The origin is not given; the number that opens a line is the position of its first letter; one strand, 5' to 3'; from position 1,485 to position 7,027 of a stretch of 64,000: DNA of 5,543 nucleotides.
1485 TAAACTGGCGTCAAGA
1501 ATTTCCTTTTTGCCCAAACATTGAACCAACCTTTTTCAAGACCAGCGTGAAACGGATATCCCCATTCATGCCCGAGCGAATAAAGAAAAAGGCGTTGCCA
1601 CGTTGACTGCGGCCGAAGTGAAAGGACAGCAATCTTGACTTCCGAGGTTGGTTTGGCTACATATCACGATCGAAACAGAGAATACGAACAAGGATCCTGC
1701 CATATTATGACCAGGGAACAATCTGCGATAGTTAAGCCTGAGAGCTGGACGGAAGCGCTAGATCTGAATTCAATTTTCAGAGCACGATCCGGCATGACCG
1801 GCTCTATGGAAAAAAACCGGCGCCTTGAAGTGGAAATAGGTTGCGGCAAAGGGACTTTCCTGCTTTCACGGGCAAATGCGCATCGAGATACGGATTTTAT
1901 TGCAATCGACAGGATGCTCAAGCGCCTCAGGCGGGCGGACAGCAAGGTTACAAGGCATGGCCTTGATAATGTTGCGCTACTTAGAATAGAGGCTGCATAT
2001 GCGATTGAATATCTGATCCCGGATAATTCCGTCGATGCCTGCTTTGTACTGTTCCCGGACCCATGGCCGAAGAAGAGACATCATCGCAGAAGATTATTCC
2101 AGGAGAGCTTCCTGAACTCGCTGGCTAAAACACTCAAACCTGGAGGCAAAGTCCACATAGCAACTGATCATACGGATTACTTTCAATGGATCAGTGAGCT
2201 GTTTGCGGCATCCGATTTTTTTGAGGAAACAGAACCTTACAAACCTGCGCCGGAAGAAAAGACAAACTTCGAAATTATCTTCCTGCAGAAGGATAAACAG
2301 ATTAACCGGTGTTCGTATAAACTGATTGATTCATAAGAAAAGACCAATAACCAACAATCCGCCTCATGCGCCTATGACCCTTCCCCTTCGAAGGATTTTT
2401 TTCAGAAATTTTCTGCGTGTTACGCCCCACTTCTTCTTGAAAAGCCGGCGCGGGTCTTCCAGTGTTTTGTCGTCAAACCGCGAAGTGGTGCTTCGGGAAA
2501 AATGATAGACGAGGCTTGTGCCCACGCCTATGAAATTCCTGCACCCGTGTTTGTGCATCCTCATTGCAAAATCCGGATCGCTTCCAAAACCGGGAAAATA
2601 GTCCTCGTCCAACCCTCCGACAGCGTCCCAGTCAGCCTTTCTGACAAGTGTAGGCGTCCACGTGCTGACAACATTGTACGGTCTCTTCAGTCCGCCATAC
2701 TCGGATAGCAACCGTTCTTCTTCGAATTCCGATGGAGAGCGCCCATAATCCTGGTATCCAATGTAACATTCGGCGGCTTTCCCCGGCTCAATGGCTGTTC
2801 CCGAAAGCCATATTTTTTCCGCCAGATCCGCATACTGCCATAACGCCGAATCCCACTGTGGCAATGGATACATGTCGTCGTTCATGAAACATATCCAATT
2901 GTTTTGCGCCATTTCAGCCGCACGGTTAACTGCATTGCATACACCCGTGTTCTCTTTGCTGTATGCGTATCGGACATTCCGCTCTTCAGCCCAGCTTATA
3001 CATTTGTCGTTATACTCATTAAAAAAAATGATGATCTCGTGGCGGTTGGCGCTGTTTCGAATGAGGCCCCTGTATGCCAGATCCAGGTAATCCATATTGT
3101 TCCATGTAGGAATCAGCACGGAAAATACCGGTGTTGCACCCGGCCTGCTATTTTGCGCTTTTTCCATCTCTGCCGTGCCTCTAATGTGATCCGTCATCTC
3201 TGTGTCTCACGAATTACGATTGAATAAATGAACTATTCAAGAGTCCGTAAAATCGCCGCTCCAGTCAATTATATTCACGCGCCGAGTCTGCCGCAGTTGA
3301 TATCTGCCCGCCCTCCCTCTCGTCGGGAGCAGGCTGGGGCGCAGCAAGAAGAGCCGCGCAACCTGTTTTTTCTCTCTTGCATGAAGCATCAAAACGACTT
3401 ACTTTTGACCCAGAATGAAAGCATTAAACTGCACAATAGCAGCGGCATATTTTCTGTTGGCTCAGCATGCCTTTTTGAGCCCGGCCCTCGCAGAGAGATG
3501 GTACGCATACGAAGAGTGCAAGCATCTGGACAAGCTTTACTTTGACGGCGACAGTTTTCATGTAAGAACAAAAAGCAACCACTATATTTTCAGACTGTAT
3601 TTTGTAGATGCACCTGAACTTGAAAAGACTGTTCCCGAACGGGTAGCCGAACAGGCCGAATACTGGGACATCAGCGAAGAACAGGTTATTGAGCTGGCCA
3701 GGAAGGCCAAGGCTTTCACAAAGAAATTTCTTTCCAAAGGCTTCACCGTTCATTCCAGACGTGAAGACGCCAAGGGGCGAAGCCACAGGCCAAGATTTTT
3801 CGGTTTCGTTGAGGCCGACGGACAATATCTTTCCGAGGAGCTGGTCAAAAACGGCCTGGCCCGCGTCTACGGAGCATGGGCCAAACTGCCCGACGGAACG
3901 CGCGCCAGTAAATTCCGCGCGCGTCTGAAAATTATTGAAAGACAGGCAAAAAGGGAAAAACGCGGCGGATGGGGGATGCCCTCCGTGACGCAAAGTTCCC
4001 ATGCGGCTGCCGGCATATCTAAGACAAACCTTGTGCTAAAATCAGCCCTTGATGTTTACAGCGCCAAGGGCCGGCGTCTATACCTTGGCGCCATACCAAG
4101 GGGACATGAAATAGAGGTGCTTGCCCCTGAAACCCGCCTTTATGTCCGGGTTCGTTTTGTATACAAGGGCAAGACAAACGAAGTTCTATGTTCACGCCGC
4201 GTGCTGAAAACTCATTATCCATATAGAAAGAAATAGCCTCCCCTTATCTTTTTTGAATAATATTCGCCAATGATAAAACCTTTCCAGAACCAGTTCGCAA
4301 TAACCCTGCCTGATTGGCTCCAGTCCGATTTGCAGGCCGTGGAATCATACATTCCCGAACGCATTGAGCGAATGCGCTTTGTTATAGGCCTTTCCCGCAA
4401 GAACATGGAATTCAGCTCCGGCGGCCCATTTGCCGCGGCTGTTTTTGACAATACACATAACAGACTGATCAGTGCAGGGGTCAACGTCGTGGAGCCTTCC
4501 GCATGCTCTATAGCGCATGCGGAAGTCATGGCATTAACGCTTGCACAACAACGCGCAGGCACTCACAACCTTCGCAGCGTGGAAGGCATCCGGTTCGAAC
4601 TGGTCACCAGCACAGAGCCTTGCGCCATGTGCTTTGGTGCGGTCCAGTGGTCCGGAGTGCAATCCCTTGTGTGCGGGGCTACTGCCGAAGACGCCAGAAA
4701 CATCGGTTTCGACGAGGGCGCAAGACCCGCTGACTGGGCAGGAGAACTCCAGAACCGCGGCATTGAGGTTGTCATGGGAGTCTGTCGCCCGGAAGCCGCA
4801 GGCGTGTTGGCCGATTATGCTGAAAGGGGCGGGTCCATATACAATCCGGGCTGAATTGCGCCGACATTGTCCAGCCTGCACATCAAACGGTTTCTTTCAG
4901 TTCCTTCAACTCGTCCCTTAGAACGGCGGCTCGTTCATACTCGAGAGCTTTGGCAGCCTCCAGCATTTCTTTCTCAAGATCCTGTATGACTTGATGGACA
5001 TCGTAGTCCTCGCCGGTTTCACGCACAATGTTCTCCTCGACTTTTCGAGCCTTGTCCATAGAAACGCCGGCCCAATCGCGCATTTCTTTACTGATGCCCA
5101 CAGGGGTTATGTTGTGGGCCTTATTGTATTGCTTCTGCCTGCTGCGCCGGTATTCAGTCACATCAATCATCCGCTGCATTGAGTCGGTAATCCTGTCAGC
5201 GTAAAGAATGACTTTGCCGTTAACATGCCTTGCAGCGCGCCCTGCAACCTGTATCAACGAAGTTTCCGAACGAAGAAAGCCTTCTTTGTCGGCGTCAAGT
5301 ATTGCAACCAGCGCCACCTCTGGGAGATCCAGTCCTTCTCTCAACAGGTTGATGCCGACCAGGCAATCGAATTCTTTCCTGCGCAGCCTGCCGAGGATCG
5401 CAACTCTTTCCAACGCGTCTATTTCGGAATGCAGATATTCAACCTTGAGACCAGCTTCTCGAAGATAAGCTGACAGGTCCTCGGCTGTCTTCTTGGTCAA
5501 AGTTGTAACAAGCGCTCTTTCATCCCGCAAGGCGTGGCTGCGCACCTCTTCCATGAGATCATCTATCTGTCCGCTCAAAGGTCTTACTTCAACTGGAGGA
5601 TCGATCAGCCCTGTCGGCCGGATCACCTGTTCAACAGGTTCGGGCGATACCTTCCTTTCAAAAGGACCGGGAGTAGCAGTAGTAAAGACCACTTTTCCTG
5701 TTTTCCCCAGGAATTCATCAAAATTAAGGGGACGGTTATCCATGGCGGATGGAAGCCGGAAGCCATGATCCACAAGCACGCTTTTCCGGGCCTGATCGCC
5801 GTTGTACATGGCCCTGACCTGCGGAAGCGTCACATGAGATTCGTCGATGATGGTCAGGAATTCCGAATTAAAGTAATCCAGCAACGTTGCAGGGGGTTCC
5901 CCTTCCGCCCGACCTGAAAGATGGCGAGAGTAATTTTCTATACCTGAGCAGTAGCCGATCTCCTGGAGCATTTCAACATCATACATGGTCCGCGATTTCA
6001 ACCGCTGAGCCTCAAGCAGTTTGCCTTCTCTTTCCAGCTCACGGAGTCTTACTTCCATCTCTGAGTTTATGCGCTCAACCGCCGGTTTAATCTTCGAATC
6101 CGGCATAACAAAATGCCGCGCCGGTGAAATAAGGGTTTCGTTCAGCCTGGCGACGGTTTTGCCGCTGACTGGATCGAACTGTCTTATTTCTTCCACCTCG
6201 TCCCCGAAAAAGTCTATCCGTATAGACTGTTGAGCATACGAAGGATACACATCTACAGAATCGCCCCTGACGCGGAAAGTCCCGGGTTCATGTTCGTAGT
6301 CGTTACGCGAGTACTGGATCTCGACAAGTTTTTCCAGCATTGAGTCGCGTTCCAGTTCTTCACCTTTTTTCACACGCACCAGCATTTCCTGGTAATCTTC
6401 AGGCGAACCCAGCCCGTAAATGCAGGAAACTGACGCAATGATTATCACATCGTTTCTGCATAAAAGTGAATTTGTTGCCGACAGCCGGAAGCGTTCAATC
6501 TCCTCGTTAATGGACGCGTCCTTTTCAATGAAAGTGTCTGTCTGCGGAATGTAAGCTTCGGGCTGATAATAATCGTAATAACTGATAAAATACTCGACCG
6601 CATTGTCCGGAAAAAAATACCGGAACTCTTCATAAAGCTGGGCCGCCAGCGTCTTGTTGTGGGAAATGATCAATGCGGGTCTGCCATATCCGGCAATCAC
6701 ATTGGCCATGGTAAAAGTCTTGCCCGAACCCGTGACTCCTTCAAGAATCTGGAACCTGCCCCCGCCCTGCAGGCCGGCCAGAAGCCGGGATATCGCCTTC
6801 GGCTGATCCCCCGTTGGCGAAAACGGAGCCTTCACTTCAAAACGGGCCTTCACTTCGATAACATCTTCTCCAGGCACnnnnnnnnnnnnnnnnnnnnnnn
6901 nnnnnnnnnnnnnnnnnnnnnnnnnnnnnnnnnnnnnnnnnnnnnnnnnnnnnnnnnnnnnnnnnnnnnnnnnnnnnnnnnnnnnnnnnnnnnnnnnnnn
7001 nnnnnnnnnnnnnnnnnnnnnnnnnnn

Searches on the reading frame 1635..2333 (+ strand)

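Call 51: search_protein_families(library=pfam, proteins=[window:1635-2333:+], max_evalue=0.00001)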
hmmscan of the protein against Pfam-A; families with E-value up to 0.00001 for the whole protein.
window:1635-2333:+ (233 aa): 4 families
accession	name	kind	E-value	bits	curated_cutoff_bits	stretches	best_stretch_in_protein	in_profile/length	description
PF02390.23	Methyltransf_4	-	5.8e-43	146.8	24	1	64-223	4-170/173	Putative methyltransferase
PF13649.12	Methyltransf_25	-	2.5e-07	31.7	27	1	67-171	3-97/97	Methyltransferase domain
PF13847.12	Methyltransf_31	-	3e-07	30.7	27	1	66-177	8-111/145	Methyltransferase domain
PF24675.1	NpmA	-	6.7e-06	26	60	0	56-176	18-137/214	16S rRNA (adenine(1408)-N(1))-methyltransferase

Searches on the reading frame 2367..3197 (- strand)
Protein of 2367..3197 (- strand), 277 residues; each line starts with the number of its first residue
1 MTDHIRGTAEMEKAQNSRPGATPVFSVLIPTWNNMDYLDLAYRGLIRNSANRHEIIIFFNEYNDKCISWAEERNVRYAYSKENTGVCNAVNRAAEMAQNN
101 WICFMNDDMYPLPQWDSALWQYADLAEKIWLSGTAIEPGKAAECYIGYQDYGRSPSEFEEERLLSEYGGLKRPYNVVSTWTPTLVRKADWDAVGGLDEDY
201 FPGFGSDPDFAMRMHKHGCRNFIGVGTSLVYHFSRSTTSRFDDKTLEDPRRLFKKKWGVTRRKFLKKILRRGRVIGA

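Call 51: search_protein_families(library=pfam, proteins=[window:2367-3197:-], max_evalue=0.00001)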
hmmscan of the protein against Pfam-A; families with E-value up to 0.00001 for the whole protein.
window:2367-3197:- (277 aa): 1 family
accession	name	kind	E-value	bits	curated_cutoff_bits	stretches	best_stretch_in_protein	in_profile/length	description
PF00535.33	Glycos_transf_2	-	9.9e-17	61.8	23.3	1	26-128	1-108/168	Glycosyl transferase family 2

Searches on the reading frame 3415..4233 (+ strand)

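Call 51: search_protein_families(library=pfam, proteins=[window:3415-4233:+], max_evalue=0.00001)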
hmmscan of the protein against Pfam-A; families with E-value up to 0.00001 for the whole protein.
window:3415-4233:+ (273 aa): 1 family
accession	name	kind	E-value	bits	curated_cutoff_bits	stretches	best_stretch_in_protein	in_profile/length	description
PF00565.23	SNase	-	3.2e-10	40.9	21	1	59-186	2-105/107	Staphylococcal nuclease homologue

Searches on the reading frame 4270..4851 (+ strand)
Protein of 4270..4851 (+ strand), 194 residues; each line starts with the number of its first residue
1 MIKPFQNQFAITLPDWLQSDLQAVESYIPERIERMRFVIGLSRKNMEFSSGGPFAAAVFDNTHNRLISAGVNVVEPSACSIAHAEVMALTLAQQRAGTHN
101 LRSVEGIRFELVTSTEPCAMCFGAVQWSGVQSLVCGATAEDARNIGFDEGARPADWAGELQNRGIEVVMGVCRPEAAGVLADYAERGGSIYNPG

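Call 51: search_protein_families(library=pfam, proteins=[window:4270-4851:+], max_evalue=0.00001)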
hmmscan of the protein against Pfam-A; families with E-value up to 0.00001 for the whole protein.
window:4270-4851:+ (194 aa): 2 families
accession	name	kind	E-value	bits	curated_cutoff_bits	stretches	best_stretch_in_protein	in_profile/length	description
PF00383.29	dCMP_cyt_deam_1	-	3e-13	50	25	1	39-136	12-101/102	Cytidine and deoxycytidylate deaminase zinc-binding region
PF14437.12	MafB19-deam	-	6e-07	29.9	27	1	60-142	29-106/142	MafB19-like deaminase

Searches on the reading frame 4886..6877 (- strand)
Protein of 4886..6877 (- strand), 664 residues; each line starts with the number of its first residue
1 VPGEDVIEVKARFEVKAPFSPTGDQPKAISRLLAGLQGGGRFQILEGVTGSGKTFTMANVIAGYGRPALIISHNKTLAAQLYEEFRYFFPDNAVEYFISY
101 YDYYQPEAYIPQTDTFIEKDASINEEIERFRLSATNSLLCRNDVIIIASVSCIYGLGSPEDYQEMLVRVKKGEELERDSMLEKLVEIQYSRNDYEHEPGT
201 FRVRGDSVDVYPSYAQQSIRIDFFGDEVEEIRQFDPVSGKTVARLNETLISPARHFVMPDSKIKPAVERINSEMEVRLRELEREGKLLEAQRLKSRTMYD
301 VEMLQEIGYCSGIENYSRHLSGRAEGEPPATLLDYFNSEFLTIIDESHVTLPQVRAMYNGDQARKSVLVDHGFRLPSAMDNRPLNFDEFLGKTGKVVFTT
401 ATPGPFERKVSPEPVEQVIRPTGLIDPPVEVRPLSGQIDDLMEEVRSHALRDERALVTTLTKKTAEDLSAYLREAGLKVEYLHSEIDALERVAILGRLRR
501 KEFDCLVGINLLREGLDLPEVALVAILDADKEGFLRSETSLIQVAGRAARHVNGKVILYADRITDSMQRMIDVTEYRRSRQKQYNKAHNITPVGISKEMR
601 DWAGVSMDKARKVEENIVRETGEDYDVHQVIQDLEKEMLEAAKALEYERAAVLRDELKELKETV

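Call 24: find_homologous_proteins(query=window:4886-6877:-, max_evalue=1e-100)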
Query window:4886-6877:- (664 aa): 8000 proteins with E <= 1e-100 among 8000 candidates; the best 120 are listed.
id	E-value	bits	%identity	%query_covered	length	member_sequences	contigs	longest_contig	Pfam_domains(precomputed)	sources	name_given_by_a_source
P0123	0.0e+0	1474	100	100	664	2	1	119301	PF02151.26,PF17757.7,PF00271.38,PF27431.1,PF04851.22,PF12344.15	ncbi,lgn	-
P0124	0.0e+0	1296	86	100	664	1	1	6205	PF00270.36,PF02151.26,PF17757.7,PF00271.38,PF27431.1,PF04851.22,PF12344.15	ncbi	-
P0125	0.0e+0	1239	82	99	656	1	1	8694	PF02151.26,PF17757.7,PF00271.38,PF27431.1,PF04851.22,PF12344.15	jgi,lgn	jgi:excinuclease ABC subunit B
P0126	0.0e+0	1101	-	-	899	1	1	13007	PF00270.36,PF02151.26,PF14814.12,PF17757.7,PF00271.38,PF27431.1,PF04851.22,PF12344.15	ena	-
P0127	0.0e+0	1085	73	99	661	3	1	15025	PF00270.36,PF02151.26,PF17757.7,PF00271.38,PF27431.1,PF04851.22,PF12344.15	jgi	-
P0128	0.0e+0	1082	73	98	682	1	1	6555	PF02151.26,PF13604.13,PF14814.12,PF17757.7,PF00271.38,PF27431.1,PF04851.22,PF12344.15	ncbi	-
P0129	0.0e+0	1080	74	98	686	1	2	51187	PF00270.36,PF02151.26,PF17757.7,PF00271.38,PF27431.1,PF04851.22,PF12344.15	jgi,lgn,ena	-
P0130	0.0e+0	1079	72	98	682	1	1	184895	PF00270.36,PF02151.26,PF17757.7,PF00271.38,PF27431.1,PF04851.22,PF12344.15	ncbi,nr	ncbi:MAG: excinuclease ABC subunit UvrB [Lentisphaerae bacterium]|nr:excinuclease ABC subunit UvrB [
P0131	0.0e+0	1077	73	98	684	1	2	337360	PF02151.26,PF13604.13,PF17757.7,PF00271.38,PF27431.1,PF04851.22,PF12344.15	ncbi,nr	ncbi:MAG: excinuclease ABC subunit UvrB [Kiritimatiellae bacterium]|nr:excinuclease ABC subunit UvrB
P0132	0.0e+0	1076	74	98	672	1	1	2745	PF00270.36,PF02151.26,PF17757.7,PF00271.38,PF27431.1,PF04851.22,PF12344.15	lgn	-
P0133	0.0e+0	1073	72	98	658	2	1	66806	PF02151.26,PF13604.13,PF17757.7,PF00271.38,PF27431.1,PF04851.22,PF12344.15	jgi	jgi:excinuclease ABC subunit B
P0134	0.0e+0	1071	72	98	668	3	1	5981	PF02151.26,PF17757.7,PF00271.38,PF27431.1,PF04851.22,PF12344.15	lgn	-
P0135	0.0e+0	1070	73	99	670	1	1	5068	PF02151.26,PF17757.7,PF00271.38,PF27431.1,PF04851.22,PF12344.15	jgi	jgi:excinuclease ABC subunit B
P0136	0.0e+0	1070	72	98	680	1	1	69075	PF02151.26,PF17757.7,PF00271.38,PF27431.1,PF04851.22,PF12344.15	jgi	jgi:excinuclease ABC subunit B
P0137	0.0e+0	1069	72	98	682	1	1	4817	PF00270.36,PF02151.26,PF17757.7,PF00271.38,PF27431.1,PF04851.22,PF12344.15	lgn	-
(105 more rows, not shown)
